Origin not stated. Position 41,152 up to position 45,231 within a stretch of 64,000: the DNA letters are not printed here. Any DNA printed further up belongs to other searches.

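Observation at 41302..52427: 11.1-kb operon of three paralogous giant coiled-coil proteins plus an SNF2-helicase/methyltransferase fusion: candidate undescribed system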

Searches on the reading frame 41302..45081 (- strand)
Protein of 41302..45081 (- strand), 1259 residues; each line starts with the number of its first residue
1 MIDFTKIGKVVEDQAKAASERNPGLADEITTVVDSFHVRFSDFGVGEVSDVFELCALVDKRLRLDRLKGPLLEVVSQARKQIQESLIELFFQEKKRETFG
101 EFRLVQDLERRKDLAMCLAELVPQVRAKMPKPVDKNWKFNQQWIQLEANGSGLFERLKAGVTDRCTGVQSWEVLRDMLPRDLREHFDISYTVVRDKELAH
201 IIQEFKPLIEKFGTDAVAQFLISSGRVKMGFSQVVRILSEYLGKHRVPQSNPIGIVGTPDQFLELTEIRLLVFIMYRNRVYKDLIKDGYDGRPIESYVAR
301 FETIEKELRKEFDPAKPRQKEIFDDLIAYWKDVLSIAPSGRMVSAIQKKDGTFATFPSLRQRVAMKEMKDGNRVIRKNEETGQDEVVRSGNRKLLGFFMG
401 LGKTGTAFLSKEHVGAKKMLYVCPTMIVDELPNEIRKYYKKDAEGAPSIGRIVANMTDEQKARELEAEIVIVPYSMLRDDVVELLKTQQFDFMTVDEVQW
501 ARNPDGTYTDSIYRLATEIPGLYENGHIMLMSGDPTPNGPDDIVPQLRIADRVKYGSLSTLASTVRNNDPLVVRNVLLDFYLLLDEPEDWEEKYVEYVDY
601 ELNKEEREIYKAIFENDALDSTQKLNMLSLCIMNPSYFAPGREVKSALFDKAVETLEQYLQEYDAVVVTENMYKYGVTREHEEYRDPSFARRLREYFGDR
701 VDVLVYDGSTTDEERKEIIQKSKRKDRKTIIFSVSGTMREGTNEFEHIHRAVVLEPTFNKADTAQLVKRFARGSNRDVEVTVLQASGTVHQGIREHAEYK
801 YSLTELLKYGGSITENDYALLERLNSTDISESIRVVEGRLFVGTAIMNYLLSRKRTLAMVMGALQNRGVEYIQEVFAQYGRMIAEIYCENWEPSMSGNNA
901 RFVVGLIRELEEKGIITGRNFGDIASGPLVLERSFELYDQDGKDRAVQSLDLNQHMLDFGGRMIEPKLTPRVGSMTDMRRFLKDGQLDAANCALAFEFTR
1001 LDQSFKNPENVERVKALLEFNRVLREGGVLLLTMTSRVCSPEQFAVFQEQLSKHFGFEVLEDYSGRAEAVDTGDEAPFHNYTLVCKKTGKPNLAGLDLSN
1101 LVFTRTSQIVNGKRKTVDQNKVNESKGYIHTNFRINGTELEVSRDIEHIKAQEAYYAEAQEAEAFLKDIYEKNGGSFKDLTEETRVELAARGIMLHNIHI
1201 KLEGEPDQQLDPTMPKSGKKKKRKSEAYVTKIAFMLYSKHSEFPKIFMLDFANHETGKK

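Call 4: search_protein_families(library=pfam, proteins=[window:41302-45081:-], max_evalue=0.1)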
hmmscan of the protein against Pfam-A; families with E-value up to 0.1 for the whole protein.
window:41302-45081:- (1259 aa): 6 families
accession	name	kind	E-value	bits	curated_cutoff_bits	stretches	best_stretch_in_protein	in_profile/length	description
PF00176.29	SNF2-rel_dom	-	5e-08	32.8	24.9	1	399-565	26-193/290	SNF2-related domain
PF08241.18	Methyltransf_11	-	0.00031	21.8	21.2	1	942-1031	18-94/95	Methyltransferase domain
PF00271.37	Helicase_C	-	0.00073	20.2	23.5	1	695-772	32-108/110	Helicase conserved C-terminal domain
PF04851.21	ResIII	-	0.0036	17.7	22.5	1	390-498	23-134/164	Type III restriction enzyme, res subunit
PF00270.35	DEAD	-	0.0092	16.2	26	1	399-532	23-157/167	DEAD/DEAH box helicase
PF13649.12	Methyltransf_25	-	0.085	14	27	0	943-1028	20-97/97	Methyltransferase domain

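Call 5: search_protein_families(library=padloc, proteins=[window:41302-45081:-], max_evalue=0.1)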
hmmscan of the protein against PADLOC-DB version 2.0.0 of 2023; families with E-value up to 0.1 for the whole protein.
window:41302-45081:- (1259 aa): 1 family
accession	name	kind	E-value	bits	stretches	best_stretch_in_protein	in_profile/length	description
PDLC04134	mad2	-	7.8e-05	19.7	1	947-1064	316-426/492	mads_2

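Call 6: search_protein_families(library=ncbifam, proteins=[window:41302-45081:-], max_evalue=0.1)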
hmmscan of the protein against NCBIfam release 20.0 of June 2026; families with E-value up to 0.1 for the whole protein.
window:41302-45081:- (1259 aa): 1 family
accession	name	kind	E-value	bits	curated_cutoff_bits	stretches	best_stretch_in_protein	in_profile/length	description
NF058637.1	helic_SCO1167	equivalog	1.1e-05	23.7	1200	1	399-507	497-602/932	SCO1167/SCO6262 family helicase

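Call 20: find_homologous_proteins(query=window:41302-45081:-)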
Query window:41302-45081:- (1259 aa): 20 proteins with E <= 0.001 among 8000 candidates.
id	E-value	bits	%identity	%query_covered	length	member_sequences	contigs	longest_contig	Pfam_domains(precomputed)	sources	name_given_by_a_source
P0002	0.0e+0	2846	100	100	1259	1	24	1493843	PF00176.30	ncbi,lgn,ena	-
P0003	0.0e+0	2127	73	100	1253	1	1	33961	PF00176.30,PF08241.19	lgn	-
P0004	0.0e+0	1724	60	100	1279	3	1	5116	PF08241.19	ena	-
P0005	0.0e+0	1098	44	95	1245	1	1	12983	PF13847.13,PF13649.13,PF01209.25,PF08241.19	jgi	jgi:ubiquinone/menaquinone biosynthesis C-methylase UbiE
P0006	1.1e-280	953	42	95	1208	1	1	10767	PF00270.36,PF00271.38,PF08241.19,PF04851.22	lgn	-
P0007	5.6e-279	947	42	95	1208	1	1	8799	PF00270.36,PF00271.38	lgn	-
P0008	5.3e-245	834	40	95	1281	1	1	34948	PF00270.36,PF00176.30,PF13649.13,PF08241.19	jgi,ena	-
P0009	5.9e-244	831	40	95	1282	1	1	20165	PF00270.36,PF00176.30,PF08241.19,PF04851.22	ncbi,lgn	-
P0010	2.2e-232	793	38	94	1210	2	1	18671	PF00270.36,PF00176.30,PF00271.38,PF04851.22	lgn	-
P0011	1.8e-195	670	36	88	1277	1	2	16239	PF13649.13,PF00271.38,PF08241.19,PF04851.22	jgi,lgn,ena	-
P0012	4.0e-194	666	36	87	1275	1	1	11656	PF00270.36,PF13649.13,PF00271.38,PF08241.19,PF04851.22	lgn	-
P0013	6.5e-191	655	36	88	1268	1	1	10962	PF13847.13,PF00270.36,PF13649.13,PF00271.38,PF01209.25,PF08241.19,PF04851.22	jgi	jgi:ubiquinone/menaquinone biosynthesis C-methylase UbiE/superfamily II DNA or RNA helicase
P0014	3.2e-183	630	35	91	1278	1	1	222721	PF00270.36,PF00271.38,PF08241.19,PF04851.22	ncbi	ncbi:helicase-related protein [Patescibacteria group bacterium]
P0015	4.6e-181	623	34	91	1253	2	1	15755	-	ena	-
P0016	1.0e-175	605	33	92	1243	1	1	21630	PF00271.38,PF04851.22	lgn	-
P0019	3.2e-162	560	32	95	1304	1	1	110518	-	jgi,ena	jgi:SAM-dependent methyltransferase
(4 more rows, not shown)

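Call 21: find_related_loci(query=window:41302-45081:-, collection=genome_contigs, flank=10000)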
Query window:41302-45081:- (1259 aa) in genome_contigs; peptide patterns used: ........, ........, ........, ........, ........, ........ (x = any residue, [..] = any of these).
39 stretches matched a pattern, but none encodes a relative of the query by tblastn (E <= 1e-3).

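Call 22: find_encoding_contigs(protein=P0003, flank=10000, max_places=2)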
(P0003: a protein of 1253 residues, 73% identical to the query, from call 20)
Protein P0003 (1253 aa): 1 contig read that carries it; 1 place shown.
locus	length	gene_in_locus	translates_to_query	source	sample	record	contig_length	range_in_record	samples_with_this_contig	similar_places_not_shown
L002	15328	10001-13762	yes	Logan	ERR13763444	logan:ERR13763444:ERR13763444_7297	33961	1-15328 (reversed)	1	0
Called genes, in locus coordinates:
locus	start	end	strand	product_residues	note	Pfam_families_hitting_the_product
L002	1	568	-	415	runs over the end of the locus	-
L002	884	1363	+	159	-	PF00436:SSB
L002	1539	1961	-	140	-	-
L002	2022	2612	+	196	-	PF00625:Guanylate_kin, PF13238:AAA_18 (weak)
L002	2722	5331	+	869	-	-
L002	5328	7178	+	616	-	-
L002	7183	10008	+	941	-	-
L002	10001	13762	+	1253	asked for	PF00176:SNF2-rel_dom (weak), PF08241:Methyltransf_11 (weak)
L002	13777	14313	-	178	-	-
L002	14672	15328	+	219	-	?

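Call 23: find_encoding_contigs(protein=P0014, flank=10000, max_places=2)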
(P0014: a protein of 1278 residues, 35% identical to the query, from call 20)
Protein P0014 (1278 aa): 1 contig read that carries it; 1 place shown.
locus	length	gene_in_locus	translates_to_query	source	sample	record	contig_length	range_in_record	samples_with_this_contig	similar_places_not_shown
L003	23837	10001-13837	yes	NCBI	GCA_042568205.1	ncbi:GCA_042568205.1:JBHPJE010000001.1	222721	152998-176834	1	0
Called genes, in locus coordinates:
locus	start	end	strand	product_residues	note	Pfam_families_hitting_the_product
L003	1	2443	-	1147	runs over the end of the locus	PF27237:AF_1625_C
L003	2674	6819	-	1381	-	PF27237:AF_1625_C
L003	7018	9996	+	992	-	-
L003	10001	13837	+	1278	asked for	PF00270:DEAD (faint), PF04851:ResIII (faint), PF00271:Helicase_C, PF08241:Methyltransf_11 (weak)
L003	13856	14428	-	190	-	-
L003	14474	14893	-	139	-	PF00472:RF-1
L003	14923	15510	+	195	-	PF00814:TsaD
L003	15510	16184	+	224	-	PF00590:TP_methylase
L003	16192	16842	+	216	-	PF07963:N_methyl (weak)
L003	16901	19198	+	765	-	-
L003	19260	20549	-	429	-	PF00395:SLH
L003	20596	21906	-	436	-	-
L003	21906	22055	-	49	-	PF19451:DUF5989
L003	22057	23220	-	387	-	PF13472:Lipase_GDSL_2 (faint)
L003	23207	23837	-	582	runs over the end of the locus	PF02543:Carbam_trans_N, PF16861:Carbam_trans_C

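Call 24: find_encoding_contigs(protein=P0019, flank=10000, max_places=2)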
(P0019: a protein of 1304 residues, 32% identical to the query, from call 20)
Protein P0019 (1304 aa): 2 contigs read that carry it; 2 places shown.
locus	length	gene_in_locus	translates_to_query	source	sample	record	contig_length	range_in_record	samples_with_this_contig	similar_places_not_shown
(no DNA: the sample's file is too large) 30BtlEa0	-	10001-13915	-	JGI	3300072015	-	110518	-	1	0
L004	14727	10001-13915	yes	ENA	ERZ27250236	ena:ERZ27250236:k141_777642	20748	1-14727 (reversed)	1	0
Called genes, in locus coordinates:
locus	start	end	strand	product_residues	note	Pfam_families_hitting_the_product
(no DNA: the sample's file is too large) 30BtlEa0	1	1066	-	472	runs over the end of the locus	PF01547:SBP_bac_1, PF13416:SBP_bac_8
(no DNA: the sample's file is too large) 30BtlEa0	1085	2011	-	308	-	PF00535:Glycos_transf_2, PF10111:Glyco_tranf_2_2, PF13641:Glyco_tranf_2_3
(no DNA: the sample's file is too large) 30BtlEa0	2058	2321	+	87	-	-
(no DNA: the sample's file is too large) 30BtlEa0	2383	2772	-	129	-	PF00436:SSB, PF22657:SSB_1 (weak)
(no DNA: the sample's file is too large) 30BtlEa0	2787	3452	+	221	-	PF00677:Lum_binding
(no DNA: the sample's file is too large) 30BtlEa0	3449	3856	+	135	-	PF00885:DMRL_synthase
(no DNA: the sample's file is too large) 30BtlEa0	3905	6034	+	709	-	-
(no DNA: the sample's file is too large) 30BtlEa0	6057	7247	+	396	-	PF00162:PGK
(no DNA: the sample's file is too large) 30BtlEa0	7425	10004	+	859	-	-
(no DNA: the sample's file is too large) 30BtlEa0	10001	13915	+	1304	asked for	-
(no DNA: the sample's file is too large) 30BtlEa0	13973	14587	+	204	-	-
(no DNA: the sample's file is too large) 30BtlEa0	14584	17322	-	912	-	PF26449:DUF8128, PF02534:T4SS-DNA_transf (faint), PF01935:DUF87, PF10412:TrwB_AAD_bind (weak), PF12696:TraG-D_C (faint)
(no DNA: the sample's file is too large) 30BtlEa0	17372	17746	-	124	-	PF03652:RuvX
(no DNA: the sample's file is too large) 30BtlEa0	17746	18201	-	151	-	PF01281:Ribosomal_L9_N, PF03948:Ribosomal_L9_C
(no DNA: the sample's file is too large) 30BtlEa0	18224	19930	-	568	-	PF00496:SBP_bac_5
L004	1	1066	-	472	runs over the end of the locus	PF01547:SBP_bac_1, PF13416:SBP_bac_8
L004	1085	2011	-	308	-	PF00535:Glycos_transf_2, PF10111:Glyco_tranf_2_2, PF13641:Glyco_tranf_2_3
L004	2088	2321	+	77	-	-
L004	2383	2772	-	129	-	PF00436:SSB, PF22657:SSB_1 (weak)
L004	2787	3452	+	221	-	PF00677:Lum_binding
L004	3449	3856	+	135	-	PF00885:DMRL_synthase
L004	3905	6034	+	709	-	-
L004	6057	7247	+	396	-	PF00162:PGK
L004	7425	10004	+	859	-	-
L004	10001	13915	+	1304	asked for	-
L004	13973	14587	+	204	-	-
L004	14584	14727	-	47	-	?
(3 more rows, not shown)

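Call 25: list_cluster_members(proteins=[P0002, P0014, P0009])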
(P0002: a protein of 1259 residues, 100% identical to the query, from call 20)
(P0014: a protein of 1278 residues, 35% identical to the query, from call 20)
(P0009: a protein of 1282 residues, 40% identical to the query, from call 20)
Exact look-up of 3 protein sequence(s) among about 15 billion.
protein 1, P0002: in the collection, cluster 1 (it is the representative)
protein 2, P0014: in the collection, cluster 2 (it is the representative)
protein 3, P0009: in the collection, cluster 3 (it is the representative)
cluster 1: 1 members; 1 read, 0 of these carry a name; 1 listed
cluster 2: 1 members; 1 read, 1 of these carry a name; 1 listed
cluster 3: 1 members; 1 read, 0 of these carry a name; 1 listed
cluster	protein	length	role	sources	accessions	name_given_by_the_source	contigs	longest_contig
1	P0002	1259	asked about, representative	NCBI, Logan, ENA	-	-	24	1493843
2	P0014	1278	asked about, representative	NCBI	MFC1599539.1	helicase-related protein [Patescibacteria group bacterium]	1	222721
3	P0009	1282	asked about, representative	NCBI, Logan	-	-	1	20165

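Call 27: find_related_loci(query=A1, collection=genome_contigs, flank=10000)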
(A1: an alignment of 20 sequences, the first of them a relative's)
Query A1 (1259 aa) in genome_contigs; peptide patterns used: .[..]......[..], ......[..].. (x = any residue, [..] = any of these).
121 stretches matched a pattern; 11 encode a relative of the query (tblastn E <= 1e-3); 11 distinct loci.
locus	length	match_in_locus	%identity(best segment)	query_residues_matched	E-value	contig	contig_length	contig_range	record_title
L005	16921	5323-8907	40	1-1193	0e+0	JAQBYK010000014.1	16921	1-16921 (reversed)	MAG: bacterium isolate casp150-mb.315 NODE_8835_length_16921_cov_0.063429, whole genome shotgun sequence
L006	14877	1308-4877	40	1-1193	0e+0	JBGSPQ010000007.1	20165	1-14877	MAG: Candidatus Gracilibacteria bacterium isolate JTS-AC308 k141_2956347, whole genome shotgun sequence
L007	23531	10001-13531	36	1-1199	0e+0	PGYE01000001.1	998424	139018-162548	MAG: Candidatus Peregrinibacteria bacterium HGW-Peregrinibacteria-1 BJP_Ig2102_PER_final, whole genome shotgun sequence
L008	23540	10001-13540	35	4-1154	0e+0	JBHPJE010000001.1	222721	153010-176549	Patescibacteria group bacterium isolate SAG AM-312-L06 AM-312-L06_NODE_1, whole genome shotgun sequence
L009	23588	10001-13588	36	4-1193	0e+0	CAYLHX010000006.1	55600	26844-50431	MAG TPA_asm: uncultured Candidatus Peribacteria bacterium isolate SRP093185_co1_81 genome assembly, contig: NODE_219_len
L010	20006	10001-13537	36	1-1192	0e+0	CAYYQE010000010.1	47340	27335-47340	MAG TPA_asm: uncultured Candidatus Peribacteria bacterium isolate SRP200020_co1_165 genome assembly, contig: NODE_958_le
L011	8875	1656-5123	33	50-1198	2e-176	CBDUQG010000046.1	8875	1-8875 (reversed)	MAG TPA_asm: uncultured bacterium isolate SRR18550247_binner123_Refined_20 genome assembly, contig: ERZ25074849.501, who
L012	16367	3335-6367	32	9-1058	5e-154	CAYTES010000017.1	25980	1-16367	MAG TPA_asm: uncultured Candidatus Peribacteria bacterium isolate SRP011637_co1_153 genome assembly, contig: NODE_470_le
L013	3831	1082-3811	32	50-961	7e-136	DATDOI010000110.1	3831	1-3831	MAG TPA_asm: Candidatus Gracilibacteria bacterium isolate SMAG_U7890 k141_3907166, whole genome shotgun sequence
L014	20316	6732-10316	39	1-1193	0e+0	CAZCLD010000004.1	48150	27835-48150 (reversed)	MAG TPA_asm: uncultured Candidatus Peribacteria bacterium isolate SRP077602_co2_303 genome assembly, contig: NODE_1108_l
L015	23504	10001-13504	29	45-1193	9e-135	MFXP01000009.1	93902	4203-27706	MAG: Candidatus Peribacteria bacterium RIFCSPHIGHO2_01_FULL_51_35 rifcsphigho2_01_scaffold_3422, whole genome shotgun se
